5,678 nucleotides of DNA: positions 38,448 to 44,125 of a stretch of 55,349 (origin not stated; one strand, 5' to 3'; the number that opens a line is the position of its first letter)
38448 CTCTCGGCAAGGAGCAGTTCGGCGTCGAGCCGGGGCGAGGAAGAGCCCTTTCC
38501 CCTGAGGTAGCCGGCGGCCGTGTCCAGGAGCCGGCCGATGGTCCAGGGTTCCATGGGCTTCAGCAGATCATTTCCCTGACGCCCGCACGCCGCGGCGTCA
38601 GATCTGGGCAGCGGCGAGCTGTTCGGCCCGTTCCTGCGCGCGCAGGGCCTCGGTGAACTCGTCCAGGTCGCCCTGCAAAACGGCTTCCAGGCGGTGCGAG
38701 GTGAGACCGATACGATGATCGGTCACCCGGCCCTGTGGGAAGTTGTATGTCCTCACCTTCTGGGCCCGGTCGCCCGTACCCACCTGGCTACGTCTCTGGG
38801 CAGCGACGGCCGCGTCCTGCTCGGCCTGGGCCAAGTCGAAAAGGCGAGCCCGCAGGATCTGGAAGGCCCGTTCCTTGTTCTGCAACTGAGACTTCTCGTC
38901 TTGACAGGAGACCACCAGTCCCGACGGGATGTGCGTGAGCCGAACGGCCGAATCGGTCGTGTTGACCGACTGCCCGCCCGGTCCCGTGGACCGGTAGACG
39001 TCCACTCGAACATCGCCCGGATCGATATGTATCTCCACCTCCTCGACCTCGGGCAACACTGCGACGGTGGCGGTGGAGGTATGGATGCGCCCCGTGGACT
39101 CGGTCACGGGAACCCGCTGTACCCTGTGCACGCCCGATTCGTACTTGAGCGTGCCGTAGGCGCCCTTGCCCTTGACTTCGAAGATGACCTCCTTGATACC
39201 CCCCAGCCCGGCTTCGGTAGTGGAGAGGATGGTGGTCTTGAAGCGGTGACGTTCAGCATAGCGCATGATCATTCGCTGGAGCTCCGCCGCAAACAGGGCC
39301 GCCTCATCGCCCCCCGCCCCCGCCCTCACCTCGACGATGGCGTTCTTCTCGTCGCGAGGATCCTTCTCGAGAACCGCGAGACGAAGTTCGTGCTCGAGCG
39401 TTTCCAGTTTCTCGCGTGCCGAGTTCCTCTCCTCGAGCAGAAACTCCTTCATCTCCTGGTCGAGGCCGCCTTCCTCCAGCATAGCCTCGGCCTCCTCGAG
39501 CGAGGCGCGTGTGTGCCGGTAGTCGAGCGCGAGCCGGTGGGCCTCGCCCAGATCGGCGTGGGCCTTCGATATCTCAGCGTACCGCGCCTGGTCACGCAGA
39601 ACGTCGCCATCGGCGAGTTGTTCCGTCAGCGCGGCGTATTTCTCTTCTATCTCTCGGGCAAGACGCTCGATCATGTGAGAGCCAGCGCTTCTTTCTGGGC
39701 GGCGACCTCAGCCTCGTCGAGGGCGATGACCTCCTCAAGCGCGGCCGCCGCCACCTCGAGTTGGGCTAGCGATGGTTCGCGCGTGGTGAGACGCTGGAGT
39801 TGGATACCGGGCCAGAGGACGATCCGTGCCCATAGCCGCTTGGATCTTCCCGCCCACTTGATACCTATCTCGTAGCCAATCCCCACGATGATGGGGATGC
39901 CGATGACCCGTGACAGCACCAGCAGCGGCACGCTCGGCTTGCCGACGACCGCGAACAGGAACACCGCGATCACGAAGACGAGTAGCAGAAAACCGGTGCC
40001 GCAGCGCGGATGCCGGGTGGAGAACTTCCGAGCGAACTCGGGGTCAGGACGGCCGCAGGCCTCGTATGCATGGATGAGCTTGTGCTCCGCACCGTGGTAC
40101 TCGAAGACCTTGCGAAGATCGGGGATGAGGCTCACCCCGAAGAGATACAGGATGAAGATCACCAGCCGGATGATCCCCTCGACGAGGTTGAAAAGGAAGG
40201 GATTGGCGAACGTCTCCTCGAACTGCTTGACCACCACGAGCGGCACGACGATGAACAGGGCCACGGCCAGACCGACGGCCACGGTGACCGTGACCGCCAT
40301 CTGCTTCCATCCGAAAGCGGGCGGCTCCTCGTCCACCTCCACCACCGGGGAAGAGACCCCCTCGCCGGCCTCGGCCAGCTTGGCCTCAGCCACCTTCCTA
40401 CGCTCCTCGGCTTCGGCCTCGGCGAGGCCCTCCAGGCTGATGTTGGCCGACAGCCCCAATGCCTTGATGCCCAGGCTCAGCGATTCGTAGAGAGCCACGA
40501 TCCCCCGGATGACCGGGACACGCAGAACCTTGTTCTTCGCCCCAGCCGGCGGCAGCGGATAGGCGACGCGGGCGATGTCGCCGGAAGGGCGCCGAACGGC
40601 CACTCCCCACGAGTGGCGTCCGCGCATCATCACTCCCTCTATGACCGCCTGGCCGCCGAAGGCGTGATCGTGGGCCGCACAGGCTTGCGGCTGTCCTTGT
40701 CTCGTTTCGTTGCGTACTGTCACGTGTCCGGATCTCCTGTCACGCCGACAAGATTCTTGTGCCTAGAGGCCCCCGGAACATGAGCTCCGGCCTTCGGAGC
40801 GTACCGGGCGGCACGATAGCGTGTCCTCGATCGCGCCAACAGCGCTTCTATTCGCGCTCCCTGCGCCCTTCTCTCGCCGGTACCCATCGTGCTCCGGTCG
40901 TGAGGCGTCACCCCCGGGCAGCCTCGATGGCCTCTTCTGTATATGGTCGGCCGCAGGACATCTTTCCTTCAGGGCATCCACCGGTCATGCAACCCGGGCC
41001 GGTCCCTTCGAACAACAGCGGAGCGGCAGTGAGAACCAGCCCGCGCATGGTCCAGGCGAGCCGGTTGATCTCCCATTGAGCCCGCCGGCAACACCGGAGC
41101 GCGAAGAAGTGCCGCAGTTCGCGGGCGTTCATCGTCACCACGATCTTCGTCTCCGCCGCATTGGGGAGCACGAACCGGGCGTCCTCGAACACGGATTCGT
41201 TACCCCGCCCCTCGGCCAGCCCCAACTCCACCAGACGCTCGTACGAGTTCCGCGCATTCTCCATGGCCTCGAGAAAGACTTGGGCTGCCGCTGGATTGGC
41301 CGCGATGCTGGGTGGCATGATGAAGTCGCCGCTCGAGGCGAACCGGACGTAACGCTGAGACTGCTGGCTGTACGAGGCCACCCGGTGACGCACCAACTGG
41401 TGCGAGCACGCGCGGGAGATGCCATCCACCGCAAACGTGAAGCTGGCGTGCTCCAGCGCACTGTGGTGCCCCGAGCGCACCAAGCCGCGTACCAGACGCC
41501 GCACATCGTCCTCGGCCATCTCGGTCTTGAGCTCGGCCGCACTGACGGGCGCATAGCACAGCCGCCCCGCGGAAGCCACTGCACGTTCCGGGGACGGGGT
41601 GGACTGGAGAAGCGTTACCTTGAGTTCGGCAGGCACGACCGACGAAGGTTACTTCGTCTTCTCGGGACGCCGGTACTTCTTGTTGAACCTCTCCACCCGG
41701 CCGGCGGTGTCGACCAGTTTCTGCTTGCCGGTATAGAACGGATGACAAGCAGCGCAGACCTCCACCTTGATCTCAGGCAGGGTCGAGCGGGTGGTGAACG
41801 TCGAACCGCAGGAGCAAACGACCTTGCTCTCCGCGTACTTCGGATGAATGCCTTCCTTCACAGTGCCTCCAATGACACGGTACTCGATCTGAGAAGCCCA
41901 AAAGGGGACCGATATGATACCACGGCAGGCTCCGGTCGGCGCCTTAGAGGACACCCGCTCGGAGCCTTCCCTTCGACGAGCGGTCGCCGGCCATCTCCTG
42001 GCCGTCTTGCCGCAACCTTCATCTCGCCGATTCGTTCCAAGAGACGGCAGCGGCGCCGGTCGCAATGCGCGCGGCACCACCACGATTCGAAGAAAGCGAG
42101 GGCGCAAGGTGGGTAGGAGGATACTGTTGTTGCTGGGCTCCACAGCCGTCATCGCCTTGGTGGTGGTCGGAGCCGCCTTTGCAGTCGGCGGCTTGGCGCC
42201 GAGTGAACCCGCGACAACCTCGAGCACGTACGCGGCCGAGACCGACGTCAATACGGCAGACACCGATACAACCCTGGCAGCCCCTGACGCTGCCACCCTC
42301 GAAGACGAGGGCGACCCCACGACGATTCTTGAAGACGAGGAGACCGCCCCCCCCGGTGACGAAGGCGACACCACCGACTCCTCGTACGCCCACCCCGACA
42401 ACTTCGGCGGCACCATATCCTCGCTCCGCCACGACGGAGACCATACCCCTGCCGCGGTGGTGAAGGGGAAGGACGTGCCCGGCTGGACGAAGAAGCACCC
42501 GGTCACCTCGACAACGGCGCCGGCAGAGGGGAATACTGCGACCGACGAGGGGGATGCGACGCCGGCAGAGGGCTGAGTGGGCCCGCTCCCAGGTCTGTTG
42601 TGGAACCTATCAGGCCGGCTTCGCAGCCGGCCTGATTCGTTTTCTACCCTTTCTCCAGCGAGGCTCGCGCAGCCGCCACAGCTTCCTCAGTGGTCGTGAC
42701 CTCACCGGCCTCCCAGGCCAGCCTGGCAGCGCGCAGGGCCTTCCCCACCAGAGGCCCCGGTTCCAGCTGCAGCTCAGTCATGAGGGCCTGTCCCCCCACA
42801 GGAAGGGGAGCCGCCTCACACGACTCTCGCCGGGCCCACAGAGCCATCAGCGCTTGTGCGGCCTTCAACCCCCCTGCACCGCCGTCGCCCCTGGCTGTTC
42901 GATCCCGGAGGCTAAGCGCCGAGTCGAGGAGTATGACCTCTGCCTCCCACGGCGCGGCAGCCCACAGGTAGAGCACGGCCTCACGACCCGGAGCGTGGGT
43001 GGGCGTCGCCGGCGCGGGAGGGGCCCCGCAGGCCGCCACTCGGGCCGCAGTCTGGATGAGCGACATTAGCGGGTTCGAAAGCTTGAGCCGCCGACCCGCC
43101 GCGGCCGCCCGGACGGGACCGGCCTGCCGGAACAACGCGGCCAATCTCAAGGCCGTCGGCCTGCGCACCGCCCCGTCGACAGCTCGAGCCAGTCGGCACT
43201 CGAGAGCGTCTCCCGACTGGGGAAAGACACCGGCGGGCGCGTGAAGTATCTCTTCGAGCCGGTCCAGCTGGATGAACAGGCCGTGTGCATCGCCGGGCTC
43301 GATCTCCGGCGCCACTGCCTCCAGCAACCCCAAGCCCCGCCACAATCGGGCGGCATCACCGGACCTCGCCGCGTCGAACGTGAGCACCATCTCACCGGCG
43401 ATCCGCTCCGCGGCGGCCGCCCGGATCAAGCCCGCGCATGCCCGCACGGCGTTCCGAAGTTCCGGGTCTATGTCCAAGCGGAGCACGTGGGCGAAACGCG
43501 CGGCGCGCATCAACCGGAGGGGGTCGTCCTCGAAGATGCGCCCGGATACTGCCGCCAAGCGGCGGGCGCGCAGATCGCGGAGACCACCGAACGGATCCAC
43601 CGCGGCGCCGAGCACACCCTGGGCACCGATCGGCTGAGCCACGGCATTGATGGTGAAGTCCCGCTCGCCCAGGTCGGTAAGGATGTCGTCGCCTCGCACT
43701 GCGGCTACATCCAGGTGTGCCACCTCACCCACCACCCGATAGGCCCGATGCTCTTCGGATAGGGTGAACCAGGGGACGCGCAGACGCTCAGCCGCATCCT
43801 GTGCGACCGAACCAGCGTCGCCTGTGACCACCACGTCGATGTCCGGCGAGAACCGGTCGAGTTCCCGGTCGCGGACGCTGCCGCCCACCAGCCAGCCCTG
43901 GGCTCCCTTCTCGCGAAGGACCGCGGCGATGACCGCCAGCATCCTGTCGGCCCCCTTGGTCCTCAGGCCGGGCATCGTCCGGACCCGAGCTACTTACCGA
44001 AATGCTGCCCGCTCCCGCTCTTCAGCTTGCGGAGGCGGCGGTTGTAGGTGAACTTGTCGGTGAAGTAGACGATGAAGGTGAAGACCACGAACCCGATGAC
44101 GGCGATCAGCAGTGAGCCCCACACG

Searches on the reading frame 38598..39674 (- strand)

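Call 25: search_protein_families(library=pfam, proteins=[window:38598-39674:-], max_evalue=0.00001)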
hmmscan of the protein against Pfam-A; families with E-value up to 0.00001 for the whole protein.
window:38598-39674:- (358 aa): 2 families
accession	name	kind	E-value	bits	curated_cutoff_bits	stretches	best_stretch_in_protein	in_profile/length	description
PF03462.23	PCRF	-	2.7e-66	223.5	24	1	9-204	1-194/194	PCRF domain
PF00472.26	RF-1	-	1.6e-41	141.3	35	1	211-321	1-116/116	RF-1 domain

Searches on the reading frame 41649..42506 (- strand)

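Call 25: search_protein_families(library=pfam, proteins=[window:41649-42506:-], max_evalue=0.00001)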
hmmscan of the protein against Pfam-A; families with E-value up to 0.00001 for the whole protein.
window:41649-42506:- (285 aa): 1 family
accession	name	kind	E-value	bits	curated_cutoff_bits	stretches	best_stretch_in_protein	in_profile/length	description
PF01197.23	Ribosomal_L31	-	4.5e-32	110.5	27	1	217-278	2-64/65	Ribosomal protein L31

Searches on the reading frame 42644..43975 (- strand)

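Call 25: search_protein_families(library=pfam, proteins=[window:42644-43975:-], max_evalue=0.00001)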
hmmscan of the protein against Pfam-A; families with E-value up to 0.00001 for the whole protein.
window:42644-43975:- (443 aa): 2 families
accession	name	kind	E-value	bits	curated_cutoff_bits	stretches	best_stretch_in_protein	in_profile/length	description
PF01743.26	PolyA_pol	-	1e-13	52.2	23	1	28-140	2-125/126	Poly A polymerase head domain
PF12627.12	PolyA_pol_RNAbd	-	3.4e-08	33.6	22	1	167-226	2-61/64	Probable RNA and SrmB- binding site of polymerase A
